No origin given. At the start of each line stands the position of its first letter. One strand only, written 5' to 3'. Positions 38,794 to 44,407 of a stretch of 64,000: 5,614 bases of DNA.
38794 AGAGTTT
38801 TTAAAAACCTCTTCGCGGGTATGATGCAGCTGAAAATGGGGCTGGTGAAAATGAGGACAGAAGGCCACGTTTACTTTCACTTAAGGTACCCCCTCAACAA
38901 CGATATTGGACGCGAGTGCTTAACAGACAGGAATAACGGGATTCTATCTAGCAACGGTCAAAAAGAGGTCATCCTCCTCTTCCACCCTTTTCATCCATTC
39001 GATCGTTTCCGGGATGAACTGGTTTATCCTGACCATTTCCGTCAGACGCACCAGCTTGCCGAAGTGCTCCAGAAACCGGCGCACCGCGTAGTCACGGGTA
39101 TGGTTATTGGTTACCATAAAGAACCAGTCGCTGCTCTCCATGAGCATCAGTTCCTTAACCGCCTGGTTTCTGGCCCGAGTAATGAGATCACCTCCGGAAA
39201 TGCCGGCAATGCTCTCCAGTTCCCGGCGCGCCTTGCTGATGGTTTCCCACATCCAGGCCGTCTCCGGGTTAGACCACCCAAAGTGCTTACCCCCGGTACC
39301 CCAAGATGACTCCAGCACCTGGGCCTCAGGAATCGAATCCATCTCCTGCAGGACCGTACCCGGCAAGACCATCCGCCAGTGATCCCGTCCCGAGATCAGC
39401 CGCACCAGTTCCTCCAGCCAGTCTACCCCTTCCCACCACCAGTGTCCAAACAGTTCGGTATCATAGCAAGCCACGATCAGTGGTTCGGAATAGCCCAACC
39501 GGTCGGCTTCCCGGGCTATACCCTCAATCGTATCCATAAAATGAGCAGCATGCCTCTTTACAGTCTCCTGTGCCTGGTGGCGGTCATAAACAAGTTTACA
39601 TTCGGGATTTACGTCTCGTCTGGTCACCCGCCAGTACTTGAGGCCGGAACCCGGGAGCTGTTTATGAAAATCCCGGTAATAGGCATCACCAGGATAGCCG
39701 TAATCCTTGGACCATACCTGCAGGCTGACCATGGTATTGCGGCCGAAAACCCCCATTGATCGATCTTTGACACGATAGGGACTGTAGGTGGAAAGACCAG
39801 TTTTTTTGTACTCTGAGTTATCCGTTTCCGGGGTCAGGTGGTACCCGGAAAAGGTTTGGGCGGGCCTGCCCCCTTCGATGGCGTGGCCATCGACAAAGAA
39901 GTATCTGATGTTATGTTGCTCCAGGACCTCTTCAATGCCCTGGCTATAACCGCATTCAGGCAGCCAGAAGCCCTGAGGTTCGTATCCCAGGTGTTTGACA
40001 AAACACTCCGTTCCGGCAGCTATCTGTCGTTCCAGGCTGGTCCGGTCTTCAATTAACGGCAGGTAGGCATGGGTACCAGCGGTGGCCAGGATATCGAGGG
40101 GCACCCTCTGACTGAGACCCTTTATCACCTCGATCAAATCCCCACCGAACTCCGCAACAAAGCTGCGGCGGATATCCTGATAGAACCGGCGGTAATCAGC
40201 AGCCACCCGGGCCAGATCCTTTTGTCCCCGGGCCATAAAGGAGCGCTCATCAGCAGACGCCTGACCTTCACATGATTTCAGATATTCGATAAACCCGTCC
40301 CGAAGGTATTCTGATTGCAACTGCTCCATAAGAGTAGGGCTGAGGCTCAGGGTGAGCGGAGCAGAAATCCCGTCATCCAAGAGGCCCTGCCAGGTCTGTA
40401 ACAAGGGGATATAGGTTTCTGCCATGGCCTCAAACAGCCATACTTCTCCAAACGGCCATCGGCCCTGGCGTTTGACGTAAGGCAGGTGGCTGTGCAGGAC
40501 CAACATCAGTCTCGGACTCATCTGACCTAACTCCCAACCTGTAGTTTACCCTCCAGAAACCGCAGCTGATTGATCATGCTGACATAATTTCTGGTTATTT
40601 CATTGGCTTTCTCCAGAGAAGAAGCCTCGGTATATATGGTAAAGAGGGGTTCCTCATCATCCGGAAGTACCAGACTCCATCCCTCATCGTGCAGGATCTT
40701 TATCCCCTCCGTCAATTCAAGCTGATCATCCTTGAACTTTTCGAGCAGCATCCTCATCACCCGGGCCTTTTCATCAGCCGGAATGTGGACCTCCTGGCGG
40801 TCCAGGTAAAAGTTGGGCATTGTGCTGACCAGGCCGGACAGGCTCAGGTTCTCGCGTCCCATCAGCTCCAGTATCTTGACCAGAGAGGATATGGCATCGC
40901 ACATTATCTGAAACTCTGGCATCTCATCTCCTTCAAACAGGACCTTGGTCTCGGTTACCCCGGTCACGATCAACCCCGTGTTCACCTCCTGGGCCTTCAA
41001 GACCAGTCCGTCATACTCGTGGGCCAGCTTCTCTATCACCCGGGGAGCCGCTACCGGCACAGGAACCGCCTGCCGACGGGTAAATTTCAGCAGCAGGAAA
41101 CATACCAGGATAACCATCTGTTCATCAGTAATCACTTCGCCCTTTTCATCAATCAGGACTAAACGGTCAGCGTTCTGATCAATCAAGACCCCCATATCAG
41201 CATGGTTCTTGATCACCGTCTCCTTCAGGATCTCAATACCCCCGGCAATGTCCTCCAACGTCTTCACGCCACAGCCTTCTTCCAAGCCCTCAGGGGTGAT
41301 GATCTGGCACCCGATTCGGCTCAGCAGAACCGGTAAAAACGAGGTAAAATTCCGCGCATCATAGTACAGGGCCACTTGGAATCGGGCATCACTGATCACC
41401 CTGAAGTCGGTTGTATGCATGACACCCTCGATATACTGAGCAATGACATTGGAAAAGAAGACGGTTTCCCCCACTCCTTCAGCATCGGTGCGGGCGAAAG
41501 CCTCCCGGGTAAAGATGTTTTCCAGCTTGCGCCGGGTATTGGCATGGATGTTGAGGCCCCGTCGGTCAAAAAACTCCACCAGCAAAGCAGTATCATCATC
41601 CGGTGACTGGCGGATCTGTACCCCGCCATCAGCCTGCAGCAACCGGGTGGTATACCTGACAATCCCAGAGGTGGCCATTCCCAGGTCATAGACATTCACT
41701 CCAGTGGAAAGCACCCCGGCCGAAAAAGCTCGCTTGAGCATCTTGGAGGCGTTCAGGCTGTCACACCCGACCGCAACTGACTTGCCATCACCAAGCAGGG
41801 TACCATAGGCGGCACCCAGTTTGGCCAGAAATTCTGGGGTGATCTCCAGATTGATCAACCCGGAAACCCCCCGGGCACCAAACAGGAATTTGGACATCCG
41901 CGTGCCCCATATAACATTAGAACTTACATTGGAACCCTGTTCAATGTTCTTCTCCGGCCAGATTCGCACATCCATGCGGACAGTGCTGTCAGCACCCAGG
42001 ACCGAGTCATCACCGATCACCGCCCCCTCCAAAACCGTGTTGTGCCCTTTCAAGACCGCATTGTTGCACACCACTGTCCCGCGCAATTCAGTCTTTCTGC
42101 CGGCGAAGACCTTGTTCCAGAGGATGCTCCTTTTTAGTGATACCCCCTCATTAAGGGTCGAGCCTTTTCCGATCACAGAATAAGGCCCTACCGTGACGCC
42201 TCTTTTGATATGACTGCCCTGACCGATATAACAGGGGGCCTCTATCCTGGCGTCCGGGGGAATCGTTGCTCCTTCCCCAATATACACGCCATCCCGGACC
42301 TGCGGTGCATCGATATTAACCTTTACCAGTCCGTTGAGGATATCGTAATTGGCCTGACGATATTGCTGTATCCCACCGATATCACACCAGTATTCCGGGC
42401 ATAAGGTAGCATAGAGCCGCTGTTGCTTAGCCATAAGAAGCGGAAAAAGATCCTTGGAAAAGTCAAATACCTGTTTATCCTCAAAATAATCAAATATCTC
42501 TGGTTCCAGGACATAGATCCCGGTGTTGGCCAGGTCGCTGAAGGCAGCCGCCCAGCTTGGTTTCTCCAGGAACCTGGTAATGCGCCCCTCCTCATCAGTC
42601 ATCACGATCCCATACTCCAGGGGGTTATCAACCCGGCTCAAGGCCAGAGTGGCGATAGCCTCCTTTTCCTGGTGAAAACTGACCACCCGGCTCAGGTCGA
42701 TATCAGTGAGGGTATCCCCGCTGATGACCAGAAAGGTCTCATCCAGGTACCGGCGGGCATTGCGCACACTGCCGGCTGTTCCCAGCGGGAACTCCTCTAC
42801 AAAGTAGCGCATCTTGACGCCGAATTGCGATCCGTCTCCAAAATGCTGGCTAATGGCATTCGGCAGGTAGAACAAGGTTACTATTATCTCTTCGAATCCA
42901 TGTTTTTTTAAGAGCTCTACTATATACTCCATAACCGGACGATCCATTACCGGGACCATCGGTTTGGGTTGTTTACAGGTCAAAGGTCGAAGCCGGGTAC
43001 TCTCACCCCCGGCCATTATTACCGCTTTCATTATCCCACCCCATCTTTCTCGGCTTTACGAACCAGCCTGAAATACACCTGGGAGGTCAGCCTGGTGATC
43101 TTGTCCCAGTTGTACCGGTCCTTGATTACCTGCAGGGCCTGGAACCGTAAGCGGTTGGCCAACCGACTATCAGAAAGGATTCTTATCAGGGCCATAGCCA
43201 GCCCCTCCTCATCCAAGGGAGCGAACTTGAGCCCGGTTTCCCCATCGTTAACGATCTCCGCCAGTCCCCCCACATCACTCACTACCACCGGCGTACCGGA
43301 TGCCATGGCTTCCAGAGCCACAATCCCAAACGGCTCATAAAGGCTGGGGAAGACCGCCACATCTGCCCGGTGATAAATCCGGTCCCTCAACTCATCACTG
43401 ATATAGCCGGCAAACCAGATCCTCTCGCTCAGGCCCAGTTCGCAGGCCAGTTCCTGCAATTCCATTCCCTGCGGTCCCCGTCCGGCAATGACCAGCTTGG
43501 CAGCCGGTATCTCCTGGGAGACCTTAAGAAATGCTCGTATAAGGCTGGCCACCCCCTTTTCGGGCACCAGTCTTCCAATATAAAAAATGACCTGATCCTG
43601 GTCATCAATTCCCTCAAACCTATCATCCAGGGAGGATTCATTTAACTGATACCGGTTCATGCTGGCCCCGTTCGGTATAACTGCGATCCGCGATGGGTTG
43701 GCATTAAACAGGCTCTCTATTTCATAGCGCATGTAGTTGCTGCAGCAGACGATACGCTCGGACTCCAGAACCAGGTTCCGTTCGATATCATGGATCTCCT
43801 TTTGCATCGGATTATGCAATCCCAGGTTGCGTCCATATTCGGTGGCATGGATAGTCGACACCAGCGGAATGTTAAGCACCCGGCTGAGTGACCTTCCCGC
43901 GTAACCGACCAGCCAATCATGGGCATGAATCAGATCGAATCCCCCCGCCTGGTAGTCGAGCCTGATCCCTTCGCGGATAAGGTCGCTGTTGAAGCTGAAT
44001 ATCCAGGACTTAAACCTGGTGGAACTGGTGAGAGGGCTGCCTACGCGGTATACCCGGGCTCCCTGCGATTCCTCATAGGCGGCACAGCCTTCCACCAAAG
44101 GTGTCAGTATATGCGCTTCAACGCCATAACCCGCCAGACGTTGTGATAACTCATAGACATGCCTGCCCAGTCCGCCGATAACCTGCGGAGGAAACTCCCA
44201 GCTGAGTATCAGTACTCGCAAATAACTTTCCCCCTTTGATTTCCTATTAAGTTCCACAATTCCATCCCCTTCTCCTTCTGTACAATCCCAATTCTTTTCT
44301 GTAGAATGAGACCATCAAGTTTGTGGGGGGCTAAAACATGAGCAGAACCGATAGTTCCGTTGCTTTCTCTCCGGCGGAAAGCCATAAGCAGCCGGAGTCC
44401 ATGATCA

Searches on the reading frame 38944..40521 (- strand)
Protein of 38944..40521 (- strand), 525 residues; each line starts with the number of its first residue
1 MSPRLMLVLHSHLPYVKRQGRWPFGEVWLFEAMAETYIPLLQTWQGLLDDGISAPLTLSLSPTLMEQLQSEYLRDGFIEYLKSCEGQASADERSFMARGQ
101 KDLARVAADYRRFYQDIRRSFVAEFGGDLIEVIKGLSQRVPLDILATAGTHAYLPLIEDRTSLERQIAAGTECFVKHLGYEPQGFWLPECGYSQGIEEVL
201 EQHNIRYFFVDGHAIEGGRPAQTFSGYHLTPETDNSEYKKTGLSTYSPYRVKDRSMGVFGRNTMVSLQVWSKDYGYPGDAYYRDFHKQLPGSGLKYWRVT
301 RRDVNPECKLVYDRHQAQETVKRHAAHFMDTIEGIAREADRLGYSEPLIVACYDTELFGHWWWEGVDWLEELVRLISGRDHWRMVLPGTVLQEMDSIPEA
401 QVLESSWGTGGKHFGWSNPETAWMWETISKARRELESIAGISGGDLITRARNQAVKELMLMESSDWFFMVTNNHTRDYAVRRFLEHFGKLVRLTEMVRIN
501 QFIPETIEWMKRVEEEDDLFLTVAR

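Call 93: search_protein_families(library=pfam, proteins=[window:38944-40521:-], max_evalue=0.00001)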
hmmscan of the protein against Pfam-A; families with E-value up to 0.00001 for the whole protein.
window:38944-40521:- (525 aa): 2 families
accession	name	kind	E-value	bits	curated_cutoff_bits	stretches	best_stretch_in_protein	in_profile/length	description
PF03065.20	Glyco_hydro_57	-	9.9e-36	124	21.2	1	7-393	2-281/291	Glycosyl hydrolase family 57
PF09210.16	BE_C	-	8.6e-18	65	25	1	445-521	21-94/101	1,4-alpha-glucan branching enzyme, C-terminal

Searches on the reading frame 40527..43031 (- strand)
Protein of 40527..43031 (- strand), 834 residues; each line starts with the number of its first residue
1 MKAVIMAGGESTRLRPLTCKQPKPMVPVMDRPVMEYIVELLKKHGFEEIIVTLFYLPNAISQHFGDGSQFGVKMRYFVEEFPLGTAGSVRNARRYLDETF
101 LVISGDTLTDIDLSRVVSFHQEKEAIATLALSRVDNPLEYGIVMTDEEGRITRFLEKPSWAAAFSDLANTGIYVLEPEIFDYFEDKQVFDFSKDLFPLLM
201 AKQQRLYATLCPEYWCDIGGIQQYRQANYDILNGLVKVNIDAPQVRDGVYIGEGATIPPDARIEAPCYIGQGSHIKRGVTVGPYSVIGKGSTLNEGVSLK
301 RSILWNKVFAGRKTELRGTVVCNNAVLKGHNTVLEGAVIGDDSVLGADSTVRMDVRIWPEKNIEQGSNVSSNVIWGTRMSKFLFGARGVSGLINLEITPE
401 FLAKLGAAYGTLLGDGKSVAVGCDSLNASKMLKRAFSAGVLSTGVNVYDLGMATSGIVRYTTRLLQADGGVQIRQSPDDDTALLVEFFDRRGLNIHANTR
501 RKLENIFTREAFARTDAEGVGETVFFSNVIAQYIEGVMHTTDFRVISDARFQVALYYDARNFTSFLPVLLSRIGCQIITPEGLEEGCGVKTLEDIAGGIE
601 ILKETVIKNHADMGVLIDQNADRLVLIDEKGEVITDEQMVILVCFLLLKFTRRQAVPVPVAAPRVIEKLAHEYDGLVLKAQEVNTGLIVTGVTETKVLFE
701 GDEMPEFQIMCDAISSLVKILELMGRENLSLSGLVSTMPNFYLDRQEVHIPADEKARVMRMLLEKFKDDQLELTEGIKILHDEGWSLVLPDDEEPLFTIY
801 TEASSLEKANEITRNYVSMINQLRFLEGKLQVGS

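Call 93: search_protein_families(library=pfam, proteins=[window:40527-43031:-], max_evalue=0.00001)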
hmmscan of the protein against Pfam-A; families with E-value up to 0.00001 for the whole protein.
window:40527-43031:- (834 aa): 6 families
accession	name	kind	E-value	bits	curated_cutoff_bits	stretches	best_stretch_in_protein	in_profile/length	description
PF00483.29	NTP_transferase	-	4.6e-57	193.9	21.2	1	2-232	1-243/245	Nucleotidyl transferase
PF02878.22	PGM_PMM_I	-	4.2e-24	85.2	22.5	1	383-513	3-137/138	Phosphoglucomutase/phosphomannomutase, alpha/beta/alpha domain I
PF25084.1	LbH_EIF2B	-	3.2e-16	59.7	54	1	246-351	1-105/105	EIF2B subunit epsilon LbH domain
PF00132.30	Hexapep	-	2.5e-12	46.4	27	0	260-294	1-35/36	Bacterial transferase hexapeptide (six repeats)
PF12804.13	NTP_transf_3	-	7.6e-10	39.6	27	1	3-127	1-119/160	MobA-like NTP transferase domain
PF02879.22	PGM_PMM_II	-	1.6e-06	29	29.3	1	532-631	2-103/103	Phosphoglucomutase/phosphomannomutase, alpha/beta/alpha domain II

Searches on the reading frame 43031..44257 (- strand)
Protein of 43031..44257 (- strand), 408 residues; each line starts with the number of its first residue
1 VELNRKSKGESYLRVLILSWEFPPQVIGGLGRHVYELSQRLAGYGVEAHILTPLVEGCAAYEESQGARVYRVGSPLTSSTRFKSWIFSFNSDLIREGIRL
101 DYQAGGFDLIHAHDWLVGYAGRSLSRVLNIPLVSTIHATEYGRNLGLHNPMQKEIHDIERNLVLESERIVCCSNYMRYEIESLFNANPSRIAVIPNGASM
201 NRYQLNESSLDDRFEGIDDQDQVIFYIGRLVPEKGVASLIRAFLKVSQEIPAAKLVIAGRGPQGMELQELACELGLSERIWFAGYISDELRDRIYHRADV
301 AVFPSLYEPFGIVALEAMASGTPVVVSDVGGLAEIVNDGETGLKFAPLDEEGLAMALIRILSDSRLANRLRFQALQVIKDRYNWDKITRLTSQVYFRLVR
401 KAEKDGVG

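Call 94: search_protein_families(library=pfam, proteins=[window:43031-44257:-], max_evalue=0.00001)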
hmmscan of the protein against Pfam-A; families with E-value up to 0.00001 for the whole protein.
window:43031-44257:- (408 aa): 6 families
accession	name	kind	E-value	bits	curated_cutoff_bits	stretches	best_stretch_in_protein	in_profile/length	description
PF00534.26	Glycos_transf_1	-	5.8e-46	156.6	26.4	1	213-373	7-168/172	Glycosyl transferases group 1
PF13692.12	Glyco_trans_1_4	-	2.4e-40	138.5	27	1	222-363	2-142/142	Glycosyl transferases group 1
PF13439.12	Glyco_transf_4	-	5.4e-32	111.6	28.5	1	27-199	1-167/170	Glycosyltransferase Family 4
PF13579.12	Glyco_trans_4_4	-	1.1e-20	75.1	29.7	1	28-197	1-158/158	Glycosyl transferase 4-like domain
PF08323.17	Glyco_transf_5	-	1.4e-16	61.3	22.7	1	14-182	1-226/239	Starch synthase catalytic domain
PF20706.3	GT4-conflict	-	4.2e-16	59.4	26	1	108-339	83-323/385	Family 4 Glycosyltransferase in conflict systems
